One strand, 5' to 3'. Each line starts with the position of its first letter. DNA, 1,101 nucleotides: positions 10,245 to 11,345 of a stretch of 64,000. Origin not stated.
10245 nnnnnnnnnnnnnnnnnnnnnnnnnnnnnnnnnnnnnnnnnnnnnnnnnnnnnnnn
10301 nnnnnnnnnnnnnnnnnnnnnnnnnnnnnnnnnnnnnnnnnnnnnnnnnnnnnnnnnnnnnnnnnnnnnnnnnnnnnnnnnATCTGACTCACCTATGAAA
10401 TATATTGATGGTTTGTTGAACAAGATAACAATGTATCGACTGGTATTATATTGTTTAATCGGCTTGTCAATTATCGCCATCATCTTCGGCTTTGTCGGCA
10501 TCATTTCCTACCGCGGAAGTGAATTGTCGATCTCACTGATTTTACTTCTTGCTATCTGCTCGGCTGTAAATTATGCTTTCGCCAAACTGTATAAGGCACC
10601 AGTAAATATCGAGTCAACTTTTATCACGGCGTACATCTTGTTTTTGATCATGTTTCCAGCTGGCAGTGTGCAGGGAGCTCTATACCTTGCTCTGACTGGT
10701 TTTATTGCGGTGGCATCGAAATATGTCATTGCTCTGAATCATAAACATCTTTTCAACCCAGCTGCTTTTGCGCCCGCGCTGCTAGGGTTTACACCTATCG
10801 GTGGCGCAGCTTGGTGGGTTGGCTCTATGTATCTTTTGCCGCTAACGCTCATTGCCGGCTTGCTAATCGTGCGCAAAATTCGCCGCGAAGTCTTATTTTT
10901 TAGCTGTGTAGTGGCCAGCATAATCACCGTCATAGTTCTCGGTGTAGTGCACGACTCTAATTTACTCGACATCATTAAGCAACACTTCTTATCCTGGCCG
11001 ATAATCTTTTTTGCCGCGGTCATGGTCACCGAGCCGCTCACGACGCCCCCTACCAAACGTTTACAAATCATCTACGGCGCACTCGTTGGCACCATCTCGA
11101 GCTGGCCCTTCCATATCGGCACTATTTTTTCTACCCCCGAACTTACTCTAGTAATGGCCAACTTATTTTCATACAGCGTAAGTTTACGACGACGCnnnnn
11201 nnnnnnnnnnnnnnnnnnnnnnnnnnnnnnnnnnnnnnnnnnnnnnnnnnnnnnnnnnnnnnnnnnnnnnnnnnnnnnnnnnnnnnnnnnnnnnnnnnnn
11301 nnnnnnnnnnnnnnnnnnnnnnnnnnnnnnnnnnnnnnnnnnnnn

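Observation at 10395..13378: Putative flavinylation/extracytoplasmic electron-transfer module in a streamlined genome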

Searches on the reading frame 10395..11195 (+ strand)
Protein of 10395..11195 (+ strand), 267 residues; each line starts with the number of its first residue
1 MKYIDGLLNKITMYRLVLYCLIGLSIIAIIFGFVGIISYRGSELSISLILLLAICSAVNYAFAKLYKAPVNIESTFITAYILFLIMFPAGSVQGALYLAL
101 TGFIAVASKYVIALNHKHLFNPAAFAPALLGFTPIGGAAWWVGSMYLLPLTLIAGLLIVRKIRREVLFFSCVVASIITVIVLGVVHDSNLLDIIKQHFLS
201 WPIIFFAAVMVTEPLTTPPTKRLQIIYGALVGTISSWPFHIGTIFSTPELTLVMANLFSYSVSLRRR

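Call 5: search_protein_families(library=pfam, proteins=[window:10395-11195:+], max_evalue=10)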
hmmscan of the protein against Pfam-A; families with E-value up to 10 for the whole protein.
seq(267 aa): 3 families
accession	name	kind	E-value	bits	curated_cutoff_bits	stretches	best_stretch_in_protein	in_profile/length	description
PF03116.20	NQR2_RnfD_RnfE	-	3.6e-06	27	27.7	2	143-242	171-266/296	NQR2, RnfD, RnfE family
PF20136.4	DUF6526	-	5.5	7.4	23.7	1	11-67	10-68/145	Family of unknown function (DUF6526)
PF17370.7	DUF5392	-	6.6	7.3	25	1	3-64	19-77/139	Family of unknown function (DUF5392)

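Call 37: search_solved_structures(query=A4, max_evalue=10, show_alignments=4)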
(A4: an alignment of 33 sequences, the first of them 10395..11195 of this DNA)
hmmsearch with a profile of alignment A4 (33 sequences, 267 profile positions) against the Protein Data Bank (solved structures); distinct sequences matched with E-value up to 10: 1.
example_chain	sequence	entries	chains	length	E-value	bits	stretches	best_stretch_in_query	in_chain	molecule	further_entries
8ahx_D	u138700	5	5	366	4.8e-05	26.2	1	151-257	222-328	Ion-translocating oxidoreductase complex subunit D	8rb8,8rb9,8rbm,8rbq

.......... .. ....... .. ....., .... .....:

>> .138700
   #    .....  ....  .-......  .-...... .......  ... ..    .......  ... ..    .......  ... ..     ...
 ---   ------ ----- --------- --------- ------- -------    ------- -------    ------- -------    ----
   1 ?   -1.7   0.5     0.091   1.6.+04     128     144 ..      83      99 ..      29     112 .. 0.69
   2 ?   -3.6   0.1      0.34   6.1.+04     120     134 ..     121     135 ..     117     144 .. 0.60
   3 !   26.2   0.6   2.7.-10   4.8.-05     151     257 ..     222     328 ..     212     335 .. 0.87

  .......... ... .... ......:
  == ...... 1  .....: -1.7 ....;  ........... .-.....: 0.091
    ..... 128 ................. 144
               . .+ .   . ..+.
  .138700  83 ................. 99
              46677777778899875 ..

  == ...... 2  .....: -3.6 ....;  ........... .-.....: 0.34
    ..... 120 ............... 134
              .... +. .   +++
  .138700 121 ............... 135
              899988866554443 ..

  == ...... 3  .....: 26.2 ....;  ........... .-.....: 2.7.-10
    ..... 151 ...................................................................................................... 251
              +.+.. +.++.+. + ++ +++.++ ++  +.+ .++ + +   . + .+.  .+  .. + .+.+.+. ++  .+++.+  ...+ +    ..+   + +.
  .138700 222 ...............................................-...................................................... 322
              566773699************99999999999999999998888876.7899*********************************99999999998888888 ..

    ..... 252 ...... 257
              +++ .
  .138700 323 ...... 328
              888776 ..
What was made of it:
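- Checked: A family profile hits A. vinelandii RnfD with E 4.8e-5 (call 37).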
